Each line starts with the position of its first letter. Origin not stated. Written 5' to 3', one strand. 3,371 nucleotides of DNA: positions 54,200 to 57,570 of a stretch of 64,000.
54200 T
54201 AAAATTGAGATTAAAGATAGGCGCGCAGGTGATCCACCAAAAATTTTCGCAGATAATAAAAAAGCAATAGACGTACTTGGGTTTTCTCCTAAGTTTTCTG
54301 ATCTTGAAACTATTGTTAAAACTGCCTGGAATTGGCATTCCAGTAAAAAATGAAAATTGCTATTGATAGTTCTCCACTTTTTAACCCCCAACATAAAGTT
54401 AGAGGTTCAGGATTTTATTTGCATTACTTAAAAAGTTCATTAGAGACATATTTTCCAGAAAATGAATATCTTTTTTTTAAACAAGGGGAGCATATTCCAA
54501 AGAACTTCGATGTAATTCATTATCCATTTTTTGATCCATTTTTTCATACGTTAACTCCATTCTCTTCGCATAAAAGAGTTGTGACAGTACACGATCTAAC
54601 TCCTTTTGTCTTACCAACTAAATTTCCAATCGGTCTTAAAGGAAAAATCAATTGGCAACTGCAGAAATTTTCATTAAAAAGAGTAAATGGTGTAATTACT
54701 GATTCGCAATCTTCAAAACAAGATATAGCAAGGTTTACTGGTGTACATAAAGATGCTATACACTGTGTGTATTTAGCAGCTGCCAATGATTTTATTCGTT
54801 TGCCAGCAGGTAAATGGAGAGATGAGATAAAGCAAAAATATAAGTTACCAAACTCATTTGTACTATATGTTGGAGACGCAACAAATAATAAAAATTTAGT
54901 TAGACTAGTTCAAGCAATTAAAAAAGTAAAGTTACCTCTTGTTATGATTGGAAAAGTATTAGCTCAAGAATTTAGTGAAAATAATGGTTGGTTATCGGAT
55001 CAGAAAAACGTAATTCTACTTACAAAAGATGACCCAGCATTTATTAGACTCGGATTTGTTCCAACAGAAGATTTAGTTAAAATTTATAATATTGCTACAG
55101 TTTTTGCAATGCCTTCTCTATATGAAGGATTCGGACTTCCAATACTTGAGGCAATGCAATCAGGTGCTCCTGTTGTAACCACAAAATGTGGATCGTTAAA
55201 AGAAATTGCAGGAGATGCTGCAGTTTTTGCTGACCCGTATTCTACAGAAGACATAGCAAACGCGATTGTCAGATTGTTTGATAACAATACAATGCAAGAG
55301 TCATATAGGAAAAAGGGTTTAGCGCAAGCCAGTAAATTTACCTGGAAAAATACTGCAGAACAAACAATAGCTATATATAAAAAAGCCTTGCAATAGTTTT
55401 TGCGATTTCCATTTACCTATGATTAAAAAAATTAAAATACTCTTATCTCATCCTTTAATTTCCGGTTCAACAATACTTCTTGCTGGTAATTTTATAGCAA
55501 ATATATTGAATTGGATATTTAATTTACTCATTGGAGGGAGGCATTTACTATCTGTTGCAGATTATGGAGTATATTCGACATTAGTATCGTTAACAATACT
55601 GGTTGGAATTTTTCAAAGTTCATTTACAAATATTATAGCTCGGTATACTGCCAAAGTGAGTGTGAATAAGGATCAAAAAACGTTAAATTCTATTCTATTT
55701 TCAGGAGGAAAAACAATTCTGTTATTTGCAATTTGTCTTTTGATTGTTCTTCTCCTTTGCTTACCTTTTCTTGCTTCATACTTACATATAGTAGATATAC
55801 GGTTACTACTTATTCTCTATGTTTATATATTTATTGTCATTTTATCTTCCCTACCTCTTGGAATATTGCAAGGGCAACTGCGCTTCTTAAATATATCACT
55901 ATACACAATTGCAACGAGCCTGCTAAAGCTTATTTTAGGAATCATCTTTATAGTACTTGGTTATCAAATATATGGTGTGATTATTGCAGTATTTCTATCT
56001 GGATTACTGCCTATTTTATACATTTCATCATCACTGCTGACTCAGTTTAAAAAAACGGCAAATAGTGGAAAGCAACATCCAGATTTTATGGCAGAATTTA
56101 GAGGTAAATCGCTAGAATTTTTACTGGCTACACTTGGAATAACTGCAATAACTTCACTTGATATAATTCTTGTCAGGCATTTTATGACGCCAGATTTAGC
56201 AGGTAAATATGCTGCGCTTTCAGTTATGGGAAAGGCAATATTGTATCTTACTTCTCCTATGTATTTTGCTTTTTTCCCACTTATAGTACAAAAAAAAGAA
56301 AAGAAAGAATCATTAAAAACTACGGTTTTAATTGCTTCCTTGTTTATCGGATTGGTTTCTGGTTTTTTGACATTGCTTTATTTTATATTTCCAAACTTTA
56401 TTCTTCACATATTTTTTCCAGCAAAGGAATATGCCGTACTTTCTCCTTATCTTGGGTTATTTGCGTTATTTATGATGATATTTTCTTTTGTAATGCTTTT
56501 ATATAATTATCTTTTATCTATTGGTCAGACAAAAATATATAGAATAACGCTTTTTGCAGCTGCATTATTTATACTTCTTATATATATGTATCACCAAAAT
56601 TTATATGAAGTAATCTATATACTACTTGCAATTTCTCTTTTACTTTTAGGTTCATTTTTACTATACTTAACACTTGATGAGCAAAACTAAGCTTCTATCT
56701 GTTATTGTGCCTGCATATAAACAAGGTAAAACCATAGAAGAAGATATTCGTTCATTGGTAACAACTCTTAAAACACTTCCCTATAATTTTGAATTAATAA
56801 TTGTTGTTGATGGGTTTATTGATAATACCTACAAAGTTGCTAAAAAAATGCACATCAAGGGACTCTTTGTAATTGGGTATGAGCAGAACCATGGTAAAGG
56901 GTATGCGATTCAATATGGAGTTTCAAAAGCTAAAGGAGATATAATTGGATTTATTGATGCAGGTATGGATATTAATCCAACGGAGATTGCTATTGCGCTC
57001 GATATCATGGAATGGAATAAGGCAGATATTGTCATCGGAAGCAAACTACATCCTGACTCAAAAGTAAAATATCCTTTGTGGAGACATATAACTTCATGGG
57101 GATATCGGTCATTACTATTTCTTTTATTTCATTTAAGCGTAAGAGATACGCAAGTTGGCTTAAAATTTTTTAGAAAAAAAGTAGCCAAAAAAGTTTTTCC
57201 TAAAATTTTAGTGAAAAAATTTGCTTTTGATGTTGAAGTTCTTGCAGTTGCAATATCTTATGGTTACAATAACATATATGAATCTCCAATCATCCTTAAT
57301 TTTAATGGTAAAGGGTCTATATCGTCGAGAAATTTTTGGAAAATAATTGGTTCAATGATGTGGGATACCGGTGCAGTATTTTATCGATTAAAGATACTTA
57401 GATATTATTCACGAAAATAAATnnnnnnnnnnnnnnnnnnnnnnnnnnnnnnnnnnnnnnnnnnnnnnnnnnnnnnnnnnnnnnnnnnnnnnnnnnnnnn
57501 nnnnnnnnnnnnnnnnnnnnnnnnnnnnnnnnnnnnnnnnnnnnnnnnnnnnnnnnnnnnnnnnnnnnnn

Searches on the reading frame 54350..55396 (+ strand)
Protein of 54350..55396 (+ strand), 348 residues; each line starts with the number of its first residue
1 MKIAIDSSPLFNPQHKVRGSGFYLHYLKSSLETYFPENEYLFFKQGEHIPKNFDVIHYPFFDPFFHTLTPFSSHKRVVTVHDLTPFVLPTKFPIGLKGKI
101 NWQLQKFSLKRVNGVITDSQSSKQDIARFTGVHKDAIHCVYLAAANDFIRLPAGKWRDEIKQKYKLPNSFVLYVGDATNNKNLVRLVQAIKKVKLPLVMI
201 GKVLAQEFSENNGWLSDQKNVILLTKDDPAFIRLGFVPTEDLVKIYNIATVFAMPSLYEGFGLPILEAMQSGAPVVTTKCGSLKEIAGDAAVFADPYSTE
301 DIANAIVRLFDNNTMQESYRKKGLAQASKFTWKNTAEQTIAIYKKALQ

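Call 49: search_protein_families(library=pfam, proteins=[window:54350-55396:+], max_evalue=0.001)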
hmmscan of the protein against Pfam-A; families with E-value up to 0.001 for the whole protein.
window:54350-55396:+ (348 aa): 5 families
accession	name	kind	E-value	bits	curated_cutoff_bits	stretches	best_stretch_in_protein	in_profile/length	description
PF00534.26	Glycos_transf_1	-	1.2e-27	97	26.4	1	158-323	3-169/172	Glycosyl transferases group 1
PF13692.12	Glyco_trans_1_4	-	1.3e-23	84.3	27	1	171-312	4-142/142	Glycosyl transferases group 1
PF13439.12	Glyco_transf_4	-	3.8e-08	34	28.5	1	52-141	72-163/170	Glycosyltransferase Family 4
PF20706.3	GT4-conflict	-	2.7e-06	27.1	26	1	242-335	275-358/385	Family 4 Glycosyltransferase in conflict systems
PF13524.12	Glyco_trans_1_2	-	3.5e-05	24.2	25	1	186-340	5-143/144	Glycosyl transferase-like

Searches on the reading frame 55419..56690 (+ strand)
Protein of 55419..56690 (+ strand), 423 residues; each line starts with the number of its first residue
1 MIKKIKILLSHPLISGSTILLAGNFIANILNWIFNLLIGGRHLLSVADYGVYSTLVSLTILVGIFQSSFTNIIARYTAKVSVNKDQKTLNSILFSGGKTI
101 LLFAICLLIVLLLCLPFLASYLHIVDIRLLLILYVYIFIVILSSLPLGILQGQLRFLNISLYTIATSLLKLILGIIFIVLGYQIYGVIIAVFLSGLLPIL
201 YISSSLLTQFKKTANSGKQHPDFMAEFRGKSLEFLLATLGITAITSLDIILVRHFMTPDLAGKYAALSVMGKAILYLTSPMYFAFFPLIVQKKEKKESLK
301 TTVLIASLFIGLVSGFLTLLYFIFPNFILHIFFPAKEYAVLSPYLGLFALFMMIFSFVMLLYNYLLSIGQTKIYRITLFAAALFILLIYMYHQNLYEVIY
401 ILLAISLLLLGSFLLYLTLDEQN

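Call 49: search_protein_families(library=pfam, proteins=[window:55419-56690:+], max_evalue=0.001)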
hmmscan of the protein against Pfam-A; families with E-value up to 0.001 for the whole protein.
window:55419-56690:+ (423 aa): 2 families
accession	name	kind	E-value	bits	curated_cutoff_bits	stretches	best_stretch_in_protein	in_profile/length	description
PF01943.22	Polysacc_synt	-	6.7e-14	52.4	28.2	1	15-291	3-272/274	Polysaccharide biosynthesis protein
PF01554.23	MatE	-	0.00029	21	24.9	1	237-384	5-154/161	MatE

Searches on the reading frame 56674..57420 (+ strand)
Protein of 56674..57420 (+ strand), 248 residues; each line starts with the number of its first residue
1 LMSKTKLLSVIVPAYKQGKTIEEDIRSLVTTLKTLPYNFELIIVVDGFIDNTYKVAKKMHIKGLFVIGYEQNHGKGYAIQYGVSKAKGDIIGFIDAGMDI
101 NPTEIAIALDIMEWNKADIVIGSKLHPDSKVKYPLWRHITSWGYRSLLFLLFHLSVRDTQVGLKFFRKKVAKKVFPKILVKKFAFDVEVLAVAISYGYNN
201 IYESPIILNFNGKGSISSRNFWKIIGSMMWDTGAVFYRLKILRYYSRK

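Call 25: search_protein_families(library=ncbifam, proteins=[window:56674-57420:+], max_evalue=0.01)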
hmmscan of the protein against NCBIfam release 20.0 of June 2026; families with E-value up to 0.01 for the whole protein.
window:56674-57420:+ (248 aa): 17 families
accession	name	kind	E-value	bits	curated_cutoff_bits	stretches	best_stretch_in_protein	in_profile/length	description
NF041875.1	EPS_EpsD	equivalog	2.2e-13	50.3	370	1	8-139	1-131/325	exopolysaccharide biosynthesis glycosyltransferase EpsD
TIGR03937.1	PgaC_IcaA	equivalog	4.4e-12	45.7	422.3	1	3-101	42-139/407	poly-beta-1,6-N-acetyl-D-glucosamine synthase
NF007482.0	PRK10073.1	equivalog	8.2e-12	44.8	423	1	1-120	1-118/334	glycosyltransferase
NF058614.1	PPMAGASynPpgS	equivalog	5.5e-11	42.3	370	1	10-194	4-183/226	polyprenyl-phospho-N-acetylgalactosaminyl synthase PpgS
NF047683.1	TeichurnBiosyTuaG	equivalog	1.8e-09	37.6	400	1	1-115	1-114/252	teichuronic acid biosynthesis protein TuaG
NF007986.1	PRK10714.1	equivalog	2.8e-09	36.4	529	1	3-111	3-114/316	undecaprenyl-phosphate 4-deoxy-4-formamido-L-arabinose transferase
NF010496.0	PRK13915.1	equivalog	3.5e-09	36.2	262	1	5-98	30-127/307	glucosyl-3-phosphoglycerate synthase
TIGR04283.1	glyco_like_mftF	equivalog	4.8e-09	36.1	182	1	8-103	1-88/221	TIGR04283 family arsenosugar biosynthesis glycosyltransferase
NF038302.1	EPS_HpsE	equivalog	1.2e-08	34.3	300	1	8-134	3-133/307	hormogonium polysaccharide biosynthesis glycosyltransferase HpsE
TIGR04182.1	glyco_TIGR04182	equivalog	1e-07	31.6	325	1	9-188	3-169/293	S-layer glycoprotein N-glycosyltransferase AglJ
NF047588.1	GlcsyltransPgfSStrep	equivalog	1e-07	31.5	500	1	8-109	3-107/308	glycosyltransferase PgfS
NF041391.1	DPhHxTase_Halo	equivalog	3.4e-05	22.9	375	1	25-198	10-174/213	dolichyl-phosphate hexose transferase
NF041394.1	GtaseAglG_Halo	equivalog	3.6e-05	23.2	440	1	9-129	4-123/304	glucosyl-dolichyl phosphate glucuronosyltransferase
NF038299.1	EPS_HpsN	equivalog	0.0001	21.4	425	1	7-106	2-100/317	hormogonium polysaccharide biosynthesis glycosyltransferase HpsN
TIGR03965.1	mycofact_glyco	equivalog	0.00023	20.2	280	1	6-96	74-163/467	mycofactocin biosynthesis glycosyltransferase MftF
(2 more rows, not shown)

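Call 49: search_protein_families(library=pfam, proteins=[window:56674-57420:+], max_evalue=0.001)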
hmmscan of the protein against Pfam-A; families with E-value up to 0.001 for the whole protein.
window:56674-57420:+ (248 aa): 3 families
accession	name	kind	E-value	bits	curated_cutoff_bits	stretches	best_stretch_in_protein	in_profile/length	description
PF00535.33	Glycos_transf_2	-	1.1e-22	81.2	23.3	1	9-175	1-168/168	Glycosyl transferase family 2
PF10111.15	Glyco_tranf_2_2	-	6.9e-05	22.9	27.3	1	9-113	1-107/276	Glycosyltransferase like family 2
PF13641.12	Glyco_tranf_2_3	-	9e-05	23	27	1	8-121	3-120/230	Glycosyltransferase like family 2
